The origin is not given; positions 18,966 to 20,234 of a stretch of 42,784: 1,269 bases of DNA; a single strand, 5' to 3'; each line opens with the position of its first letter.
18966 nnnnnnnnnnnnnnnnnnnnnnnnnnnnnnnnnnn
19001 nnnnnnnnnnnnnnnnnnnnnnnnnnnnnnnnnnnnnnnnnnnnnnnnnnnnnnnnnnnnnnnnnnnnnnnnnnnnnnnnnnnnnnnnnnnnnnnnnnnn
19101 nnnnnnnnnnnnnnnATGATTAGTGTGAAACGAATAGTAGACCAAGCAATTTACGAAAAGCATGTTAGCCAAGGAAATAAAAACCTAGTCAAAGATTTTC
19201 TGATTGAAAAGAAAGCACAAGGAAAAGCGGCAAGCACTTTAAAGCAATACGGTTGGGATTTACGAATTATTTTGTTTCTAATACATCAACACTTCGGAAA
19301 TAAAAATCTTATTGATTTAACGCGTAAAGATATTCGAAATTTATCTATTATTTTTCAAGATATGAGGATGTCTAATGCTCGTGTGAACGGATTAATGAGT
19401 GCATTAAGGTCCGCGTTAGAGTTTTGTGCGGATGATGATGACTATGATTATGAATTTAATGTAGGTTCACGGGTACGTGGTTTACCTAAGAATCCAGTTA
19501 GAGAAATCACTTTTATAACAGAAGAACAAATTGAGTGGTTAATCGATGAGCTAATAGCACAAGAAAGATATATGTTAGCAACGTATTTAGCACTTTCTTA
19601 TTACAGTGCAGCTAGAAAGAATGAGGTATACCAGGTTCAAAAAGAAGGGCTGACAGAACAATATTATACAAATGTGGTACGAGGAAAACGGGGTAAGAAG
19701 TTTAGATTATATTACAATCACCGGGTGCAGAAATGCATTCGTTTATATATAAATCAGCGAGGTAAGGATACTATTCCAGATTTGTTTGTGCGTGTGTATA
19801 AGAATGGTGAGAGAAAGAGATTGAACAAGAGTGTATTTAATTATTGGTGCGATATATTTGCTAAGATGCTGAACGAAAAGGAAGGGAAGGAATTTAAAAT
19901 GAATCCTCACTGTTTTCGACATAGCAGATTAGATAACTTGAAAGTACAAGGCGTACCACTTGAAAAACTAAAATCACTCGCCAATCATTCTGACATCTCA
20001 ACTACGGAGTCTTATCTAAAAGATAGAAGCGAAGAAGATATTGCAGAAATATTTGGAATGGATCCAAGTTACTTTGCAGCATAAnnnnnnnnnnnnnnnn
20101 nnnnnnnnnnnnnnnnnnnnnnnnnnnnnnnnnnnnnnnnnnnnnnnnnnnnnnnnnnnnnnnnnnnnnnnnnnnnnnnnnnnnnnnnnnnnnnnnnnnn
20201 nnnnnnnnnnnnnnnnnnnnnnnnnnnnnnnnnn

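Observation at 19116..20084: Second tyrosine recombinase wedged between the tail fibre gene and the lysis cassette, carrying the early-gene leader sequence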

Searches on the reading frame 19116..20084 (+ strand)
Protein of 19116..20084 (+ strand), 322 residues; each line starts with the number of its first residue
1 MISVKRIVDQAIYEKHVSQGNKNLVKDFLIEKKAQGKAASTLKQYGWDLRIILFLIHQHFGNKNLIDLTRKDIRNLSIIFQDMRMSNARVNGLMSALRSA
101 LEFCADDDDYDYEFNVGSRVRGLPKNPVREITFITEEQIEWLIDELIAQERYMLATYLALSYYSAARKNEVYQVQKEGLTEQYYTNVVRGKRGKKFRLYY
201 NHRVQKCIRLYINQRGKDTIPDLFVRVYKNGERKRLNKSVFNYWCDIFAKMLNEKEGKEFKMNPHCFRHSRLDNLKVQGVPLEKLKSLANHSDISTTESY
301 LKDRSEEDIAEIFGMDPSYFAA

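Call 4: search_protein_families(library=pfam, proteins=[window:19116-20084:+], max_evalue=0.01)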
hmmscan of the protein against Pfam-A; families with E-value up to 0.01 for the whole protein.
window:19116-20084:+ (322 aa): 1 family
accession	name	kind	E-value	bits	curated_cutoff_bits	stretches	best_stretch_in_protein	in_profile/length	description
PF00589.27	Phage_integrase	-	4.6e-15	56.2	27.1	1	133-304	2-169/172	Phage integrase family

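Call 6: search_protein_families(library=phrogs, proteins=[window:19116-20084:+], max_evalue=0.001)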
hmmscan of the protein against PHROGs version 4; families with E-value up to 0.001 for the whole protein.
window:19116-20084:+ (322 aa): 4 families
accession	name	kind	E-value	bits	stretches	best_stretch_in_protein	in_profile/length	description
phrog_36816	-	unknown function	2.3e-121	403.5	1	4-185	1-182/182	-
phrog_1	-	integration and excision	3.7e-41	143.1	1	23-309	168-441/611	integrase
phrog_23271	-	unknown function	4.4e-34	117.3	1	255-322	2-64/67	-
phrog_216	-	integration and excision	1.6e-11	44.9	1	132-312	54-233/301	integrase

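Call 7: search_protein_families(library=ncbifam, proteins=[window:19116-20084:+], max_evalue=0.01)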
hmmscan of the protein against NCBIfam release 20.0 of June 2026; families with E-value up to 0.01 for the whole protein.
window:19116-20084:+ (322 aa): 5 families
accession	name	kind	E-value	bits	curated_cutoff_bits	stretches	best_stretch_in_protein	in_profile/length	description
NF040815.2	recomb_XerA_Arch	equivalog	2.3e-22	79.8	220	1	27-304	2-255/263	site-specific tyrosine recombinase/integron integrase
TIGR02224.1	recomb_XerC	equivalog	7.4e-20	71.5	335.15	1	35-302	11-276/295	tyrosine recombinase XerC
NF001399.0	PRK00283.1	subfamily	6.3e-14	51.9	279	1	24-300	8-280/300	tyrosine recombinase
TIGR02225.1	recomb_XerD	equivalog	4.1e-13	49.3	329.6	1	33-301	9-272/290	site-specific tyrosine recombinase XerD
TIGR02249.1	integrase_gron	subfamily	0.0037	16.7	265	0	260-301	257-298/315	integron integrase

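Call 26: search_solved_structures(query=window:19116-20084:+, max_evalue=0.01, show_alignments=2)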
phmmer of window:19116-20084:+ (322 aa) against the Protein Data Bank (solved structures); distinct sequences matched with E-value up to 0.01: 5.
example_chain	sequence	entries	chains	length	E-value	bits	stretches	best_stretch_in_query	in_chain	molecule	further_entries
4a8e_A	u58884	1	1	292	4.7e-11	46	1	123-303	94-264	PROBABLE TYROSINE RECOMBINASE XERC-LIKE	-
5hxy_A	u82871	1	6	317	5.6e-05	26.1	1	124-301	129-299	Tyrosine recombinase XerA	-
1a0p_A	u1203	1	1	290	0.00061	22.7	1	38-302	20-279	SITE-SPECIFIC RECOMBINASE XERD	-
9i5v_14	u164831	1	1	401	0.0036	20.1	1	124-314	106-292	Ribosome-associated translation inhibitor RaiA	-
29tk_R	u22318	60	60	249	0.0044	19.8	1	20-89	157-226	General transcription factor IIF subunit 2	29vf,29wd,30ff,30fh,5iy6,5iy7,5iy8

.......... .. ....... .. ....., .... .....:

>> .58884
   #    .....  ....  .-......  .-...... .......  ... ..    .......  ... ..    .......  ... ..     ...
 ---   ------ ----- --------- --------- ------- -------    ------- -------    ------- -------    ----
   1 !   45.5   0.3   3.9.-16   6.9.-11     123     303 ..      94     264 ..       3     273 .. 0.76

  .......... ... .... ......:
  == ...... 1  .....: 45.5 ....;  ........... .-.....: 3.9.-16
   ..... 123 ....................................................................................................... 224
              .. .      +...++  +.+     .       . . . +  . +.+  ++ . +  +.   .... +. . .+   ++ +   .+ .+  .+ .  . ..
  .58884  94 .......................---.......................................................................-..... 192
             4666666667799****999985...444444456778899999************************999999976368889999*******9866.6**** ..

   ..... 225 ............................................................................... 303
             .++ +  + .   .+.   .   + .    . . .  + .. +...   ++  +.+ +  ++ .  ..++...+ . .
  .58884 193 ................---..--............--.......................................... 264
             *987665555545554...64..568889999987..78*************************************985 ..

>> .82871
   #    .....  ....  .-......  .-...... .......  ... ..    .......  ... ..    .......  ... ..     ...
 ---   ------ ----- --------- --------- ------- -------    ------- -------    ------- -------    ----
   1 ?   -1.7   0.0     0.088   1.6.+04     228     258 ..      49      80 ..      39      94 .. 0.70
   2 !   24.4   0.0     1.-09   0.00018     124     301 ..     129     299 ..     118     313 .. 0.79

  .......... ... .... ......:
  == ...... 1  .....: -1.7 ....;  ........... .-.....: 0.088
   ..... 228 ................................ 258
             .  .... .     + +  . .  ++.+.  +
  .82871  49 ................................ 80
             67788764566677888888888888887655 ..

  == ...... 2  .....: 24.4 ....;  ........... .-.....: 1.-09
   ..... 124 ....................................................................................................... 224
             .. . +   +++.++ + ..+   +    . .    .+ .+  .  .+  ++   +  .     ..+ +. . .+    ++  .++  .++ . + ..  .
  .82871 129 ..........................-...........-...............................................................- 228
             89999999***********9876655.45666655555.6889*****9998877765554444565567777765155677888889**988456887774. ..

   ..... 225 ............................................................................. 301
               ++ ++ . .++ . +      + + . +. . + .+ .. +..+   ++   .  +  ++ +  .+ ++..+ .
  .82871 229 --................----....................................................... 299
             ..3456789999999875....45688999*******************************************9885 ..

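Call 28: find_related_loci(query=window:19116-20084:+, collection=genome_contigs, flank=10000)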
Query window:19116-20084:+ (322 aa) in genome_contigs; peptide patterns used: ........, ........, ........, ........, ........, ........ (x = any residue, [..] = any of these).
82 stretches matched a pattern; 8 encode a relative of the query (tblastn E <= 1e-3); 8 distinct loci.
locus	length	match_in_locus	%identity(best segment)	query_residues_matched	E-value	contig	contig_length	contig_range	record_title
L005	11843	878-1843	93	1-322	0e+0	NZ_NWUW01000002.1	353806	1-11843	Bacillus fungorum strain 17-SMS-01 ZB100001, whole genome shotgun sequence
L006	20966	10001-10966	91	1-322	0e+0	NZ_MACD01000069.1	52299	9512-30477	Bacillus pacificus strain EB422 contig69, whole genome shotgun sequence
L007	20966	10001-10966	92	1-322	0e+0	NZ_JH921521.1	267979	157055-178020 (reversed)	Bacillus bingmayongensis strain FJAT-13831 Scaffold6, whole genome shotgun sequence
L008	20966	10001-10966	84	1-322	0e+0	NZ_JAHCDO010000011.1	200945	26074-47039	Bacillus pfraonensis strain 70b PA8B2_11, whole genome shotgun sequence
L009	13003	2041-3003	80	2-322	5e-179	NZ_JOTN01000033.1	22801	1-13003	Bacillus manliponensis strain JCM 15802 contig33, whole genome shotgun sequence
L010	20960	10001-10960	64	1-320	2e-142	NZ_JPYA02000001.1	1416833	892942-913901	Geobacillus icigianus strain G1w1 1, whole genome shotgun sequence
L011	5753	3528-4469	41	16-318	2e-72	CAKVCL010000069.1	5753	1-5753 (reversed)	MAG: uncultured Cellulosilyticum sp. isolate REFINED_METABAT215_TOP10_CONTIGS_1500_ASSEMBLY_K77_MERGED__Hadza_MoBio_hadz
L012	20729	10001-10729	21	56-311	7e-6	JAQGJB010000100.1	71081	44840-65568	MAG: Micavibrio sp. isolate RYN_474 scaffold_3914087, whole genome shotgun sequence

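Call 29: find_homologous_proteins(query=window:19116-20084:+, max_evalue=0.00001)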
Query window:19116-20084:+ (322 aa): 262 proteins with E <= 0.00001 among 1321 candidates; the best 120 are listed.
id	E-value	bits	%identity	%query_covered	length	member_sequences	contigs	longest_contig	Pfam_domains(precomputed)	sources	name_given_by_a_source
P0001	3.9e-192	656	91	99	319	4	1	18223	PF00589.28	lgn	-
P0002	1.2e-191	654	91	100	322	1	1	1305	PF00589.28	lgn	-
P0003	1.5e-191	654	91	99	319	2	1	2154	PF00589.28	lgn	-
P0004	1.6e-189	647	90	99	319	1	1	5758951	PF00589.28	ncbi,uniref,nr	ncbi:site-specific integrase [Bacillus thuringiensis]|uniref:tyrosine-type recombinase/integrase n=1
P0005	2.0e-188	643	90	99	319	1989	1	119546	PF00589.28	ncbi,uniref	ncbi:tyrosine-type recombinase/integrase [Bacillus pretiosus]|uniref:tyrosine-type recombinase/integ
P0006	1.3e-179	614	91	93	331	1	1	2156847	PF00589.28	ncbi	-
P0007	1.6e-177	608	83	99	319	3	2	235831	PF00589.28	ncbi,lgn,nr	ncbi:TPA: tyrosine-type recombinase/integrase [Bacillus pseudomycoides]|nr:tyrosine-type recombinase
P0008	2.3e-169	581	81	99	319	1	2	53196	PF00589.28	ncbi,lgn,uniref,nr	ncbi:integrase [Bacillus manliponensis]|uniref:Integrase n=1 Tax=Bacillus manliponensis TaxID=574376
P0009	7.3e-163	559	75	99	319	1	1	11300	PF00589.28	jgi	jgi:integrase/recombinase XerD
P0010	3.0e-162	557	74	99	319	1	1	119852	PF00589.28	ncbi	ncbi:tyrosine-type recombinase/integrase [Bacillus sp. C1]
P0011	8.7e-162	556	91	84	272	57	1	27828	PF00589.28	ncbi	ncbi:integrase, partial [Bacillus cereus]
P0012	9.9e-161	552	73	99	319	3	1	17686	PF00589.28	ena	-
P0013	7.5e-158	543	76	98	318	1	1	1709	PF00589.28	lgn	-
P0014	2.7e-155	535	74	98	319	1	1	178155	PF00589.28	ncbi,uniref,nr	ncbi:tyrosine-type recombinase/integrase [Bacillus mycoides]|uniref:tyrosine-type recombinase/integr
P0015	1.2e-154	532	74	98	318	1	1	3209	PF00589.28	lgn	-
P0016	3.5e-153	528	73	99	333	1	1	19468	PF00589.28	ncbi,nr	ncbi:integrase [Bacillus wiedmannii]|nr:integrase [Bacillus wiedmannii]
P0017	4.6e-153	527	75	94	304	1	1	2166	PF00589.28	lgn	-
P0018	4.9e-153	527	73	98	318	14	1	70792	PF00589.28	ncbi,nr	ncbi:integrase [Bacillus cereus]|nr:integrase [Bacillus cereus]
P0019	2.3e-152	525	73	98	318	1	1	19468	PF00589.28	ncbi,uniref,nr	ncbi:tyrosine-type recombinase/integrase [Bacillus wiedmannii]|uniref:tyrosine-type recombinase/inte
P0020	6.4e-152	523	71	99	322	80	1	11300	PF00589.28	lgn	-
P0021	2.7e-151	521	72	98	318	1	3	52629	PF00589.28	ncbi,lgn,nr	ncbi:TPA: tyrosine-type recombinase/integrase [Bacillus mobilis]|nr:tyrosine-type recombinase/integr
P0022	9.6e-148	510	71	98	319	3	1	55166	PF00589.28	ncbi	ncbi:TPA: tyrosine-type recombinase/integrase [Bacillus paranthracis]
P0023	8.8e-147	507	70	98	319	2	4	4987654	PF00589.28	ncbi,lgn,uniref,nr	ncbi:hypothetical protein IEO_03045 [Bacillus wiedmannii]|uniref:tyrosine-type recombinase/integrase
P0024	8.4e-145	500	94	42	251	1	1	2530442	PF00589.28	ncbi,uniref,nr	ncbi:hypothetical protein IIU_01556 [Bacillus cereus VD133]|uniref:Tyr recombinase domain-containing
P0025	2.7e-141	489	66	99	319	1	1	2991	PF00589.28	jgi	jgi:integrase/recombinase XerD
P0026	2.3e-140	486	66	98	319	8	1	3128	PF00589.28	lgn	-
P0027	3.6e-140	485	67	99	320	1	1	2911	PF00589.28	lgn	-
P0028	1.4e-139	483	66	99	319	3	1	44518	PF00589.28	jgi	-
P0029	4.0e-138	478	66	98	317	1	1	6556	PF00589.28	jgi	-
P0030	4.4e-138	478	67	98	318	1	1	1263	PF00589.28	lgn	-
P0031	4.1e-136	472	64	98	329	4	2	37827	PF00589.28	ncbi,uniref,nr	ncbi:tyrosine-type recombinase/integrase [Anoxybacillus sp. LAT_38]|uniref:tyrosine-type recombinase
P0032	7.0e-136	471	65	97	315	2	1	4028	PF00589.28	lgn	-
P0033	7.0e-133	461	63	99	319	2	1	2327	PF00589.28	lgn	-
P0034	9.6e-132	457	64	99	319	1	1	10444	PF00589.28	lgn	-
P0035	2.1e-130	453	63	98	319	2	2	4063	PF00589.28,PF02899.24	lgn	-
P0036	2.2e-129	449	63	98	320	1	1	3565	PF00589.28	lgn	-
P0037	4.1e-129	449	62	98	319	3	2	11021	PF00589.28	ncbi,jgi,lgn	-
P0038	4.9e-129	448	63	98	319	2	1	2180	PF00589.28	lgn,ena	-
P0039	9.4e-129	447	64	99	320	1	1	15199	PF00589.28,PF02899.24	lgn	-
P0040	1.4e-128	447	61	99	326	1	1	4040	PF00589.28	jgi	jgi:integrase/recombinase XerD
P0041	3.9e-128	445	60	99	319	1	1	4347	PF00589.28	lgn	-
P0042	8.3e-128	444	62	97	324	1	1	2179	PF00589.28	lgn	-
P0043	2.3e-127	443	62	99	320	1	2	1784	PF00589.28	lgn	-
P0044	2.6e-127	443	64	99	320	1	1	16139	PF00589.28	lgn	-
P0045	8.8e-127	441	60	99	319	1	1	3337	PF00589.28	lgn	-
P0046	1.6e-126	440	62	99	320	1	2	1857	PF00589.28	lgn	-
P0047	1.2e-125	437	64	98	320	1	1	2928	PF00589.28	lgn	-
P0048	4.7e-124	432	61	99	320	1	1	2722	PF00589.28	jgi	-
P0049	1.1e-123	431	59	98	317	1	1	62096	PF00589.28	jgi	jgi:integrase/recombinase XerD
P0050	3.5e-123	429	61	98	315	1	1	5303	PF00589.28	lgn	-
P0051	3.6e-122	426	61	99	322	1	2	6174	PF00589.28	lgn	-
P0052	5.7e-121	422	62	95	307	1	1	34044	PF00589.28,PF02899.24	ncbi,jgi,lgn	-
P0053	1.0e-120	421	60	99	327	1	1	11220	PF00589.28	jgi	jgi:integrase/recombinase XerD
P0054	6.6e-120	418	59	100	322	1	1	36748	PF00589.28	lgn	-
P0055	9.7e-120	418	60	98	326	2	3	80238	PF00589.28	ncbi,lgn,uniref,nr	ncbi:tyrosine-type recombinase/integrase [Schinkia azotoformans]|uniref:tyrosine-type recombinase/in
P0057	1.5e-116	407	59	99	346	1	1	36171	PF00589.28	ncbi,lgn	-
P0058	4.6e-115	402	58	100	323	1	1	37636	PF00589.28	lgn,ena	-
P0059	1.6e-114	401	59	99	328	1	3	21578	PF00589.28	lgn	-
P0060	9.3e-114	398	57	98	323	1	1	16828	PF00589.28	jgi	jgi:site-specific recombinase XerD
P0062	1.2e-107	378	57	97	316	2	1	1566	PF00589.28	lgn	-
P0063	1.0e-102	362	54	97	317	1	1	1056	PF00589.28,PF02899.24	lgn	-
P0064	1.6e-102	361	54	98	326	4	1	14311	PF00589.28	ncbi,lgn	-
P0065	3.2e-101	357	53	98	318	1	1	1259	PF00589.28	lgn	-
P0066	3.1e-100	354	52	99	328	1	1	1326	PF00589.28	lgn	-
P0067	9.3e-99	349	54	97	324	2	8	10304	PF00589.28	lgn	-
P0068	1.8e-96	341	53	97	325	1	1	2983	PF00589.28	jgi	jgi:site-specific recombinase XerC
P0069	5.3e-95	337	52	97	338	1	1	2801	PF00589.28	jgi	jgi:site-specific recombinase XerC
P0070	6.1e-82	294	59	68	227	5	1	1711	PF00589.28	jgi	jgi:integrase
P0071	1.8e-71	259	45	93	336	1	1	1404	PF13495.13,PF00589.28,PF02899.24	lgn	-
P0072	7.0e-71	257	46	93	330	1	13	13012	PF13495.13,PF00589.28,PF02899.24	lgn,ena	-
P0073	7.2e-71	257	46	93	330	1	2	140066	PF13495.13,PF00589.28,PF02899.24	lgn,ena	-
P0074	1.0e-70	257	46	93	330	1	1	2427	PF13495.13,PF00589.28,PF02899.24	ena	-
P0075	1.3e-70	257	46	93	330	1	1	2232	PF13495.13,PF00589.28,PF02899.24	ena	-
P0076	1.5e-70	256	46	93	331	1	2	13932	PF13495.13,PF00589.28,PF02899.24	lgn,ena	-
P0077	1.5e-70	256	46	93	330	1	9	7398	PF13495.13,PF00589.28,PF02899.24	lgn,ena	-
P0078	1.5e-70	256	46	93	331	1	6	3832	PF13495.13,PF00589.28,PF02899.24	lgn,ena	-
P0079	2.3e-70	256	45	96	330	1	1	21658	PF00589.28,PF02899.24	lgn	-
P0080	4.9e-70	255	45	93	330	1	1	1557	PF13495.13,PF00589.28,PF02899.24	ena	-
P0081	2.2e-69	252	46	90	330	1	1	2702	PF13495.13,PF00589.28,PF02899.24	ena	-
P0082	3.0e-69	252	45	93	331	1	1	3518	PF13495.13,PF00589.28,PF02899.24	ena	-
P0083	3.6e-69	252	45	93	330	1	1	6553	PF13495.13,PF00589.28,PF02899.24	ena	-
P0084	6.5e-69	251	45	93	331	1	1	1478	PF13495.13,PF00589.28,PF02899.24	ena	-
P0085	7.7e-69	251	45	93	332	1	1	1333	PF13495.13,PF00589.28,PF02899.24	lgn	-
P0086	9.1e-69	250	45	93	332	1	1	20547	PF00589.28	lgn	-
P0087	1.5e-68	250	43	93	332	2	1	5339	PF00589.28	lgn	-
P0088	5.1e-68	248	43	93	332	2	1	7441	PF13495.13,PF00589.28,PF02899.24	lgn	-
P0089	7.0e-68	248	44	97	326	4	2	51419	PF13495.13,PF00589.28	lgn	-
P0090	8.7e-68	247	42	94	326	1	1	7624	PF00589.28,PF02899.24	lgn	-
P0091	2.9e-67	245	41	93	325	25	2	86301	PF00589.28,PF02899.24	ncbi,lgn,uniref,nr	ncbi:hypothetical protein [Enterococcus phage TJE4]|uniref:Integrase n=1 Tax=Enterococcus phage 9183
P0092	4.9e-67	245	44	97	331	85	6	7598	PF00589.28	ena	-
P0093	9.6e-67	244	45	96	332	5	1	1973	PF13495.13,PF00589.28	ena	-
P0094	1.8e-66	243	41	96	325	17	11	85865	PF00589.28,PF02899.24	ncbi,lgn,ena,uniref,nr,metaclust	ncbi:integrase [Enterococcus phage vipetofem]|uniref:Integrase n=1 Tax=Enterococcus phage vipetofem 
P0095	2.1e-66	243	44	93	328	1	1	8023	PF00589.28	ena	-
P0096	2.5e-66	242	42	93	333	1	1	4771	PF00589.28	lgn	-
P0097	2.7e-66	242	43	94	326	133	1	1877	PF00589.28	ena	-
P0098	8.4e-66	241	41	94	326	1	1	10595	PF00589.28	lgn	-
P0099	8.6e-66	241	44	98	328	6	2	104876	PF00589.28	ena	-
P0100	9.4e-66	241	41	94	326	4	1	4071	PF00589.28,PF02899.24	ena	-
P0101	1.4e-65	240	44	98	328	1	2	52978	PF00589.28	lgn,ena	-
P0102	1.5e-65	240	44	93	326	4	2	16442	PF00589.28,PF02899.24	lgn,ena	-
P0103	1.7e-65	240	42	97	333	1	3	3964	PF00589.28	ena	-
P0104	2.1e-65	239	42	94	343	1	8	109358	PF00589.28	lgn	-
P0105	3.3e-65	239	43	96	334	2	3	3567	PF13495.13,PF00589.28,PF02899.24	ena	-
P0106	3.9e-65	238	42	93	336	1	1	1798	PF00589.28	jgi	-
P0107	2.2e-64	236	42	93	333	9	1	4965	PF13495.13,PF00589.28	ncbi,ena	-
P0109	3.3e-64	235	43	94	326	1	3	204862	PF00589.28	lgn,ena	-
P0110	1.6e-63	233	39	97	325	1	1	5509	PF00589.28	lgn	-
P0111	1.6e-63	233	41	93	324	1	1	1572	PF13495.13,PF00589.28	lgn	-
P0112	1.9e-63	233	43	93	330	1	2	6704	PF00589.28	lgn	-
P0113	3.3e-63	232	42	96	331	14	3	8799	PF13495.13,PF00589.28,PF02899.24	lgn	-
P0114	3.9e-63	232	42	92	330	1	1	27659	PF00589.28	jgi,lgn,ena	-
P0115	5.3e-63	231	39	98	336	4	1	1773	PF00589.28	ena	-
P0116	5.4e-63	231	44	93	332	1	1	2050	PF13495.13,PF00589.28,PF02899.24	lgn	-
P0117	5.4e-63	231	43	93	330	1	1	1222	PF00589.28,PF02899.24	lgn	-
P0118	6.5e-63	231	44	88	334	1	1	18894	PF13495.13,PF00589.28,PF02899.24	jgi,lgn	-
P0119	6.5e-63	231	41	94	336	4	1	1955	PF00589.28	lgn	-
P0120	9.1e-63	231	43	96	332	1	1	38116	PF13495.13,PF00589.28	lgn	-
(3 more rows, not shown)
